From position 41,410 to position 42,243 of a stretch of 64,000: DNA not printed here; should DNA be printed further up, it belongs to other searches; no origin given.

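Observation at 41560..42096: NYN-domain putative RNase inserted inside the conserved rpsO-pnp pair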

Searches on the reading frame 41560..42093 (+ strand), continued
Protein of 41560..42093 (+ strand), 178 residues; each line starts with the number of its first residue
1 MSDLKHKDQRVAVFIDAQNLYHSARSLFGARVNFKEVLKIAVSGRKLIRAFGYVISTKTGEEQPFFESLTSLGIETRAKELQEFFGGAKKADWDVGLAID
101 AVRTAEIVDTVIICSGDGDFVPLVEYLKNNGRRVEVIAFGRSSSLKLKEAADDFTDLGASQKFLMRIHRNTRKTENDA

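Call 28: search_protein_families(library=pfam, proteins=[P0127, P0165, P0168, P0220, P0228, P0248, P0261, P0215, P0237], max_evalue=0.01)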
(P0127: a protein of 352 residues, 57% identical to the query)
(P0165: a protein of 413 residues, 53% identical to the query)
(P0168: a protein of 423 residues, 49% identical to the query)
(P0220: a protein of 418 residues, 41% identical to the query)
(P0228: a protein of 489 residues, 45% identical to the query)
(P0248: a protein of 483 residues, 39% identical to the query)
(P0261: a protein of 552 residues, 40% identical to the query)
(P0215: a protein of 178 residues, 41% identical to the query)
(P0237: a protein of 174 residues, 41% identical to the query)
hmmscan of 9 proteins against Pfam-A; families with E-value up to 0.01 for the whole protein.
P0127 (352 aa): 1 family
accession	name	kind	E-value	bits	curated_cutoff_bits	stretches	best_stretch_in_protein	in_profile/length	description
PF01936.24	NYN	-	3.2e-34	119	24.2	1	10-158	1-144/145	NYN domain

P0165 (413 aa): 1 family
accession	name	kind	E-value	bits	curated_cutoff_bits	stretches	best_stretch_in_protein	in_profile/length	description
PF01936.24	NYN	-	2.5e-35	122.5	24.2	1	8-156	1-145/145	NYN domain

P0168 (423 aa): 1 family
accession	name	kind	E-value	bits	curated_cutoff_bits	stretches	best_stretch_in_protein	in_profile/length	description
PF01936.24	NYN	-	4.6e-31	108.7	24.2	1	11-159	1-145/145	NYN domain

P0220 (418 aa): 1 family
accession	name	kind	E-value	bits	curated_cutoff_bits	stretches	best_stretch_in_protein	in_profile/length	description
PF01936.24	NYN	-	1.4e-31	110.4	24.2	1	226-373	1-144/145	NYN domain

P0228 (489 aa): 7 families
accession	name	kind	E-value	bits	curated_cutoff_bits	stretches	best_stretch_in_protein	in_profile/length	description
PF01936.24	NYN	-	7e-35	121.1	24.2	1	333-478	1-143/145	NYN domain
PF13851.11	GAS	-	2.6e-06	27.4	32.3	1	141-255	23-138/200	Growth-arrest specific micro-tubule binding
PF24319.2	DUF7491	-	0.00084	20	30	1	167-245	2-78/90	Coiled-coil region of unknown function (DUF7491)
PF04977.20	DivIC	-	0.0012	19.1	28.9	0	186-221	17-52/80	Septum formation initiator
PF00170.26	bZIP_1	-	0.0026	18.3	27.6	1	158-195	26-63/64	bZIP transcription factor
PF03938.19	OmpH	-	0.0034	18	32.4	1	140-227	8-100/141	Outer membrane protein (OmpH-like)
PF14932.11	HAUS-augmin3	-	0.0045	17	29.4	1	131-250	41-160/260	HAUS augmin-like complex subunit 3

P0248 (483 aa): 3 families
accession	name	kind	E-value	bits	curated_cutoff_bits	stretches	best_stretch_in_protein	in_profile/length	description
PF01936.24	NYN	-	2.9e-34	119.1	24.2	1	330-476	1-144/145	NYN domain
PF06818.20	Fez1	-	0.0045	17.9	34.4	1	194-355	4-149/199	Fez1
PF07023.17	DUF1315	-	0.0074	16.8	25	0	175-221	32-78/82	Protein of unknown function (DUF1315)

P0261 (552 aa): 1 family
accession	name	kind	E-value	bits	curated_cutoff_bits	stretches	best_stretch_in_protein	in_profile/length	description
PF01936.24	NYN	-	2.2e-32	113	24.2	1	337-484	1-144/145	NYN domain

P0215 (178 aa): 1 family
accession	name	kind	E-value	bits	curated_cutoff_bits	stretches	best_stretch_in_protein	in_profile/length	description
PF01936.24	NYN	-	1.6e-31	110.2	24.2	1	17-164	1-144/145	NYN domain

P0237 (174 aa): 2 families
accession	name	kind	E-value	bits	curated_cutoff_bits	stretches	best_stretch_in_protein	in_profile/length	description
PF01936.24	NYN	-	2.8e-34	119.2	24.2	1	10-160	1-145/145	NYN domain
PF04430.19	DUF498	-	0.008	16.6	33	0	100-142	41-88/109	Protein of unknown function (DUF498/DUF598)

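Call 29: find_encoding_contigs(protein=P0165, flank=4000, max_places=3)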
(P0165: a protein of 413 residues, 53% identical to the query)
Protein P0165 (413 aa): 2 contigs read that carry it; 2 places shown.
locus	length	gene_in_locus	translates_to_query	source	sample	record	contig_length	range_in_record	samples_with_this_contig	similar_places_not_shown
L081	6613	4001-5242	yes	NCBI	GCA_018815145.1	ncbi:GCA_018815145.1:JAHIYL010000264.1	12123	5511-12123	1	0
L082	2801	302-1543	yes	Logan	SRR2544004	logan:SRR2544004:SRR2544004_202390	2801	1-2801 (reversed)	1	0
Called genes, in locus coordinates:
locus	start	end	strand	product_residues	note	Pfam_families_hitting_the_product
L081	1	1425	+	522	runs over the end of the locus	PF00654:Voltage_CLC, PF00571:CBS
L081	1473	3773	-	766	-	PF03104:DNA_pol_B_exo1 (weak), PF00136:DNA_pol_B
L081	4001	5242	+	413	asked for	PF01936:NYN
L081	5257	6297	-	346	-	PF09721:Exosortase_EpsH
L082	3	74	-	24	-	?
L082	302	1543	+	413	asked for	PF01936:NYN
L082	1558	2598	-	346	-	PF09721:Exosortase_EpsH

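Call 30: fold_search(model_id=the predicted structure, library=pdb)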
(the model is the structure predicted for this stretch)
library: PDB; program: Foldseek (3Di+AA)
matches with E <= 10: 1725; with E <= 0.001: 17
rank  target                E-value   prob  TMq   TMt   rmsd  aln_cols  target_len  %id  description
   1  2qip                  4.7e-14  1.00  0.79  0.86   2.8       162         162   30  Crystal structure of a protein of unknown function VPA0982 from Vibrio parahaemolyticus RIMD 2210633 (released 2007-07-24)
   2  5yaa_C                6.7e-07  1.00  0.63  0.74   3.5       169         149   14  Crystal structure of Marf1 NYN domain from Mus musculus (released 2018-10-03)
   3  6fdl_B                1.3e-06  1.00  0.62  0.72   3.9       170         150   13  Crystal structure of the NYN domain of human MARF1 (released 2018-11-07)
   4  5yaa_D                1.8e-06  1.00  0.64  0.75   3.6       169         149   15  Crystal structure of Marf1 NYN domain from Mus musculus (released 2018-10-03)
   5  5yaa_A                3.6e-06  1.00  0.64  0.74   3.6       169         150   15  Crystal structure of Marf1 NYN domain from Mus musculus (released 2018-10-03)
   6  6fdl_A                6.0e-06  1.00  0.62  0.72   3.7       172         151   13  Crystal structure of the NYN domain of human MARF1 (released 2018-11-07)
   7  7kma_B                4.0e-04  1.00  0.34  0.25   6.2       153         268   12  Crystal structure of eif2Balpha with a ligand. (released 2021-07-21)
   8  7l70_H                4.0e-04  0.98  0.35  0.26   9.3       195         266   13  The eukaryotic translation initiation factor 2B from Homo sapiens in its apo form (released 2021-03-24)
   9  7vlk_A                5.1e-04  1.00  0.34  0.24   6.2       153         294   14  eIF2B-SFSV NSs C2-imposed (released 2021-12-01)
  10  3a11_F                6.6e-04  1.00  0.35  0.22   6.0       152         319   10  Crystal structure of ribose-1,5-bisphosphate isomerase from Thermococcus kodakaraensis KOD1 (released 2010-03-31)
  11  9hvd_H                6.6e-04  1.00  0.38  0.23   5.7       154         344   11  Native human P-eIF2-eIF2B complex (released 2025-11-19)
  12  7kma_F                6.6e-04  1.00  0.35  0.24   6.1       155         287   13  Crystal structure of eif2Balpha with a ligand. (released 2021-07-21)
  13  9hvd_G                6.6e-04  1.00  0.35  0.21   6.3       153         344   12  Native human P-eIF2-eIF2B complex (released 2025-11-19)
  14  3ecs_A                7.9e-04  1.00  0.37  0.26   5.7       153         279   14  Crystal structure of human eIF2B alpha (released 2009-09-01)
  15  6jly_A                7.9e-04  1.00  0.36  0.23   6.2       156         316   13  eIF2a - eIF2B complex (released 2019-05-01)
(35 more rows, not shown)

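Call 31: find_encoding_contigs(protein=P0121, flank=4000, max_places=3)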
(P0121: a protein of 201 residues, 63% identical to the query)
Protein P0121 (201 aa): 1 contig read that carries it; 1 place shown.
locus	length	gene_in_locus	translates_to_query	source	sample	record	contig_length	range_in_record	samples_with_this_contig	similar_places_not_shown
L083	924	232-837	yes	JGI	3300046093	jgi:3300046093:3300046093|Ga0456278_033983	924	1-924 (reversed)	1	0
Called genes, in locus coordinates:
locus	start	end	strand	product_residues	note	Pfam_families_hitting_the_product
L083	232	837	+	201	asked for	PF01936:NYN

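Call 32: find_encoding_contigs(protein=P0122, flank=4000, max_places=3)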
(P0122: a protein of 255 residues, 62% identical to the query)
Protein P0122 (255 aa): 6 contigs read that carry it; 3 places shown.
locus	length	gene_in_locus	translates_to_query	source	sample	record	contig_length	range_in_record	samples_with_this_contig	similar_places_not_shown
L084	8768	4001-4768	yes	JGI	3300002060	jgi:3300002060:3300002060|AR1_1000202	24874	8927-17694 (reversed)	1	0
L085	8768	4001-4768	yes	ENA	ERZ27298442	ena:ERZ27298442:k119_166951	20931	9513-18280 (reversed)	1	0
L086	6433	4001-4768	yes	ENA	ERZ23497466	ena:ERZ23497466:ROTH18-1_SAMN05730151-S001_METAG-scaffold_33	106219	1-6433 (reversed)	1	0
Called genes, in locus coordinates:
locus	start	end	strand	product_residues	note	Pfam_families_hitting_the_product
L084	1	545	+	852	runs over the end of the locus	PF16656:Pur_ac_phosph_N (faint), PF16655:PhoD_N (faint)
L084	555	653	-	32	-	-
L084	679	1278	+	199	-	PF00574:CLP_protease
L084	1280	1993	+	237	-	PF00696:AA_kinase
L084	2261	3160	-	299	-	PF02899:Phage_int_SAM_1, PF13495:Phage_int_SAM_4, PF00589:Phage_integrase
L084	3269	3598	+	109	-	-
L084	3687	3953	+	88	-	PF00312:Ribosomal_S15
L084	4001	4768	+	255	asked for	PF01936:NYN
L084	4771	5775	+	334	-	-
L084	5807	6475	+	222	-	PF01250:Ribosomal_S6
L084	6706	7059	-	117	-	-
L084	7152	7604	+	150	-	PF00436:SSB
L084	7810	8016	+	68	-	PF01084:Ribosomal_S18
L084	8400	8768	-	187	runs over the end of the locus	PF08207:EFP_N, PF01132:EFP (weak), PF09285:Elong-fact-P_C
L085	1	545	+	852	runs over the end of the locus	PF16656:Pur_ac_phosph_N (faint), PF16655:PhoD_N (faint)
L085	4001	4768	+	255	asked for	PF01936:NYN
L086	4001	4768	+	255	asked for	PF01936:NYN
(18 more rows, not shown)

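Call 33: find_encoding_contigs(protein=P0141, flank=4000, max_places=3)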
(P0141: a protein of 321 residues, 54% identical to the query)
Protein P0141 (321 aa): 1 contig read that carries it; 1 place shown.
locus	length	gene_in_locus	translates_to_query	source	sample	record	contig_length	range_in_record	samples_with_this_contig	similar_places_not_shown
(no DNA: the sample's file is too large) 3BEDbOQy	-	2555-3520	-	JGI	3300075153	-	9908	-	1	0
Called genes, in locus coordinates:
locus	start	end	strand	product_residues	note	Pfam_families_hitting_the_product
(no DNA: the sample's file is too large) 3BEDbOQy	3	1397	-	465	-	?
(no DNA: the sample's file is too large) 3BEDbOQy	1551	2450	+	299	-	PF00890:FAD_binding_2 (faint), PF01134:GIDA (faint), PF01946:Thi4 (faint), PF03486:HI0933_like (faint), PF07992:Pyr_redox_2, PF12831:FAD_oxidored (weak), PF13738:Pyr_redox_3, PF00070:Pyr_redox (weak), +1 more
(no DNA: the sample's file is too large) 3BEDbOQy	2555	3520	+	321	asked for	PF01936:NYN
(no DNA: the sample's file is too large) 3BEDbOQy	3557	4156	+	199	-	PF00702:Hydrolase (weak), PF13419:HAD_2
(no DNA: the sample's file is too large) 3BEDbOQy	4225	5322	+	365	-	PF00723:Glyco_hydro_15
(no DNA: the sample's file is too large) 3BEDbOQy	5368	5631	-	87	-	-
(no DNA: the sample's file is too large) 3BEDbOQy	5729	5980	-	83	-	-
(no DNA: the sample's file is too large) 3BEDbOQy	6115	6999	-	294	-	PF01326:PPDK_N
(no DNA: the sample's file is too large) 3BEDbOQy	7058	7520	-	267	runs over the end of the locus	PF01145:Band_7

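Call 34: find_encoding_contigs(protein=P0137, flank=4000, max_places=3)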
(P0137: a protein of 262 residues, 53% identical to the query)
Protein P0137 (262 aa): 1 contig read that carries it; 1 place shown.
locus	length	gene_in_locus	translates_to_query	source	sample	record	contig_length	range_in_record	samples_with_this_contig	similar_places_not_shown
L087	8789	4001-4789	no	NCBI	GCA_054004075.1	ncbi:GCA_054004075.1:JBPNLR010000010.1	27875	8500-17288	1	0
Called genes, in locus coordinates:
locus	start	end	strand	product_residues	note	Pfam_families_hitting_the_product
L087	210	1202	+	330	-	PF02621:VitK2_biosynth (weak), PF13379:NMT1_2, PF09084:NMT1, PF12974:Phosphonate-bd (weak)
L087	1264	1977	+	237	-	PF00005:ABC_tran, PF02463:SMC_N (faint), PF13304:AAA_21 (weak)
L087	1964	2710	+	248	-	PF00528:BPD_transp_1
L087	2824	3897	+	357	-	PF14257:DUF4349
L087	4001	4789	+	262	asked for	PF01936:NYN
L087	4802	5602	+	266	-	-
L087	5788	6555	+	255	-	PF02826:2-Hacid_dh_C (faint), PF03807:F420_oxidored (weak), PF02153:PDH_N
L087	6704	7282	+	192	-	-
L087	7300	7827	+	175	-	-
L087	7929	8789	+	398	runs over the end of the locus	PF00579:tRNA-synt_1b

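Call 35: find_encoding_contigs(protein=P0160, flank=4000, max_places=3)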
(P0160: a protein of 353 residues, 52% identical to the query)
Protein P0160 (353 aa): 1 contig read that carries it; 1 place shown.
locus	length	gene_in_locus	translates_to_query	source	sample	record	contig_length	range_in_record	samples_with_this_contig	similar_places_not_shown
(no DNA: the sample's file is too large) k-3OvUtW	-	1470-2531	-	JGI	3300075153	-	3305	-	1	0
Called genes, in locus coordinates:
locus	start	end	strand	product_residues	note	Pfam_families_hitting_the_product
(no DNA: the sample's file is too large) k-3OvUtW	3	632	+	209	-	?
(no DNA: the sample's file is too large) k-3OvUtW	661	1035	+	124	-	PF01592:NifU_N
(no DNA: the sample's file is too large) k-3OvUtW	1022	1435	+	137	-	PF01883:FeS_assembly_P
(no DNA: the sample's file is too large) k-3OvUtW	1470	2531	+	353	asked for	PF01936:NYN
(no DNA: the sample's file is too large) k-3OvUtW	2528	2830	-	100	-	PF00581:Rhodanese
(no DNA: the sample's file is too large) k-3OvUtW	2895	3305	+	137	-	?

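Call 36: find_encoding_contigs(protein=P0215, flank=4000, max_places=3)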
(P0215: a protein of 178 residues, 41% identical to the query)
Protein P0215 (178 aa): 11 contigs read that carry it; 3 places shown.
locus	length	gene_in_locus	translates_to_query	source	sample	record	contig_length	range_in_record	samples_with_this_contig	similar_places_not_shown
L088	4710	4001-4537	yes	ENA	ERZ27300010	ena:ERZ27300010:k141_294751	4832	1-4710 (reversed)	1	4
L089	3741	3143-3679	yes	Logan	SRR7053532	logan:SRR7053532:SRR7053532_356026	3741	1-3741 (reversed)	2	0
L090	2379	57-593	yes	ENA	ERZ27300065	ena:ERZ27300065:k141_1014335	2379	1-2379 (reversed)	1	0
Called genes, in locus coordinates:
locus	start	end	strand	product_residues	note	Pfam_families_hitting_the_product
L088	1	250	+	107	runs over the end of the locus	-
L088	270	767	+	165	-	-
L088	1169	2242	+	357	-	-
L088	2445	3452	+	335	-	-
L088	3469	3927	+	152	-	PF11188:DUF2975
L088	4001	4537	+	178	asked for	PF01936:NYN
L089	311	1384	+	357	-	-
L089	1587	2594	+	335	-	-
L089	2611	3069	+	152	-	PF11188:DUF2975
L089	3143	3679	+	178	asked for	PF01936:NYN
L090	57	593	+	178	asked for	PF01936:NYN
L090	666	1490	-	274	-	PF13276:HTH_21, PF00665:rve, PF13683:rve_3, PF13333:rve_2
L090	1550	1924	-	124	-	-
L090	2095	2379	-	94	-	?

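Call 44: search_solved_structures(query=A1, max_evalue=10, show_alignments=5)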
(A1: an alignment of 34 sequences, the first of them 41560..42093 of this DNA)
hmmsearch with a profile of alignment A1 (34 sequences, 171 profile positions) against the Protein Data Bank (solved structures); distinct sequences matched with E-value up to 10: 3.
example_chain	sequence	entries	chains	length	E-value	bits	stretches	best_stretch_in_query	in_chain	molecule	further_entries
2qip_A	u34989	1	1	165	7.7e-28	100.4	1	6-160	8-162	Protein of unknown function VPA0982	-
9ijc_A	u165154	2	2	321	0.13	15.1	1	29-93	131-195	GH16 domain-containing protein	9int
9k2p_A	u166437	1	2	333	0.7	12.7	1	107-144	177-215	Pyridoxal-5'-phosphate-dependent protein beta subunit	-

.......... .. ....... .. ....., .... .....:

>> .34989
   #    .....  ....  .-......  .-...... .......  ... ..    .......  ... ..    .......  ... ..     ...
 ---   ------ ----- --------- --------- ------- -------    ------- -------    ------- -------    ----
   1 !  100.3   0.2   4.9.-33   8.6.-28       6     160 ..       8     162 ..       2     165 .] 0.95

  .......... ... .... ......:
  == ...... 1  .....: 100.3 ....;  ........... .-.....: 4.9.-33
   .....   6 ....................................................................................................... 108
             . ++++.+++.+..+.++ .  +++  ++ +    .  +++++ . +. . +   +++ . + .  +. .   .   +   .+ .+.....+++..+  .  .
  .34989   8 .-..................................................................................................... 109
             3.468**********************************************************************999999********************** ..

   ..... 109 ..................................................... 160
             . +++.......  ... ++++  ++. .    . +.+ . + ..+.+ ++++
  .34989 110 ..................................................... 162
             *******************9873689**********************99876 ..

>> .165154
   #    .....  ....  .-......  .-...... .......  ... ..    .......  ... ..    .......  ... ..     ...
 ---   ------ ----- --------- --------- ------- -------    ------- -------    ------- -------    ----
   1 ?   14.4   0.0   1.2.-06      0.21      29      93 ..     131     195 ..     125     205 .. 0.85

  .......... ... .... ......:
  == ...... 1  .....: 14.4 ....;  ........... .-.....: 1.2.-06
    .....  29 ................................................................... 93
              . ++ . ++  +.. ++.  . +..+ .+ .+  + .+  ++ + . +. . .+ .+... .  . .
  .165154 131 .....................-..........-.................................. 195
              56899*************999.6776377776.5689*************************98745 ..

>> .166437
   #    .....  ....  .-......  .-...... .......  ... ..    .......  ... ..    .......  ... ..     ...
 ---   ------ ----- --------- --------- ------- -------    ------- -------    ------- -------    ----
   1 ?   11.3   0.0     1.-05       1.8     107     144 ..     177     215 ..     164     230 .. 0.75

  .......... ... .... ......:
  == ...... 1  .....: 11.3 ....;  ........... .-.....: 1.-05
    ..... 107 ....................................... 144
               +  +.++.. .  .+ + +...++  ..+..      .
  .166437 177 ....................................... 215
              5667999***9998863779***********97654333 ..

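Call 47: list_cluster_members(proteins=[P0122, P0124, P0125, P0128, P0129, P0133, P0137, P0144, P0165, P0215])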
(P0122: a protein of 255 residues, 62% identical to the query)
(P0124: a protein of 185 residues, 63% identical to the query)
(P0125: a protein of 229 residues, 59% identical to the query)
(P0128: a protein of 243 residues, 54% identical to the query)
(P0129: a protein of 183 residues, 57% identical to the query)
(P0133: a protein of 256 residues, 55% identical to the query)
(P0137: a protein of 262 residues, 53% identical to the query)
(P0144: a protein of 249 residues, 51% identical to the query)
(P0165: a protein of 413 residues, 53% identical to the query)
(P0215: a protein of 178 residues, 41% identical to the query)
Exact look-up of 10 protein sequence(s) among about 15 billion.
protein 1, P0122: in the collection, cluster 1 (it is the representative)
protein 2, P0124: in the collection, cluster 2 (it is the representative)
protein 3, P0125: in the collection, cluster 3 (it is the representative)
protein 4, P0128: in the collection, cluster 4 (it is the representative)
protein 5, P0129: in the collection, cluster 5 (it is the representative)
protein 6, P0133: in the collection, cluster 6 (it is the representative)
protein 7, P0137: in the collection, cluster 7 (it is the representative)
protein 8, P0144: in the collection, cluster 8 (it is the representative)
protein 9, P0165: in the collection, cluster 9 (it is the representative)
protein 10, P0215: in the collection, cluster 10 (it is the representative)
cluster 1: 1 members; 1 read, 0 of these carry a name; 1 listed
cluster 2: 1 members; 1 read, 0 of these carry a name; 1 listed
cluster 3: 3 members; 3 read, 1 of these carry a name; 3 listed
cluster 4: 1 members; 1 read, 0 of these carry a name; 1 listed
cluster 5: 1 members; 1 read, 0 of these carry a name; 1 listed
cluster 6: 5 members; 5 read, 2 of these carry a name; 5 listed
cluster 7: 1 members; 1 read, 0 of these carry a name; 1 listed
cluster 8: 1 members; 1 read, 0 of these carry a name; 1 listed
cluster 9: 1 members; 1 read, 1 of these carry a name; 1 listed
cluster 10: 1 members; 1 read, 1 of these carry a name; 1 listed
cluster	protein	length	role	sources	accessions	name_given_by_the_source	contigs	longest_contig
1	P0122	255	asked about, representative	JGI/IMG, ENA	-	-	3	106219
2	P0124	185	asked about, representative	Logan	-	-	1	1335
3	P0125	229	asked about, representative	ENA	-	-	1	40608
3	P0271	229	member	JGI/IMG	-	uncharacterized LabA/DUF88 family protein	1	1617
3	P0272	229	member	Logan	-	-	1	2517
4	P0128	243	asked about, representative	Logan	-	-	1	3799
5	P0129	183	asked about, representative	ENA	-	-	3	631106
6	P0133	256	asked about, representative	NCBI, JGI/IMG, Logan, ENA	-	uncharacterized LabA/DUF88 family protein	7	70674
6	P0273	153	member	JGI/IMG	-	hypothetical protein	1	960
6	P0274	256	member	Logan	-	-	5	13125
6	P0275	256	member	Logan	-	-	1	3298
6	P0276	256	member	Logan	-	-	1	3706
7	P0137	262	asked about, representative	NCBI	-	-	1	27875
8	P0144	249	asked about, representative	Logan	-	-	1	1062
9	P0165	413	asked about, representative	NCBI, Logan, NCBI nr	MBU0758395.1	MAG: NYN domain-containing protein [Nanoarchaeota archaeon] | NYN domain-containing protein [Nanoarchaeota archaeon]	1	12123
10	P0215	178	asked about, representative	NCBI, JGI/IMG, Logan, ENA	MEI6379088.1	MAG: NYN domain-containing protein [Candidatus Falkowbacteria bacterium]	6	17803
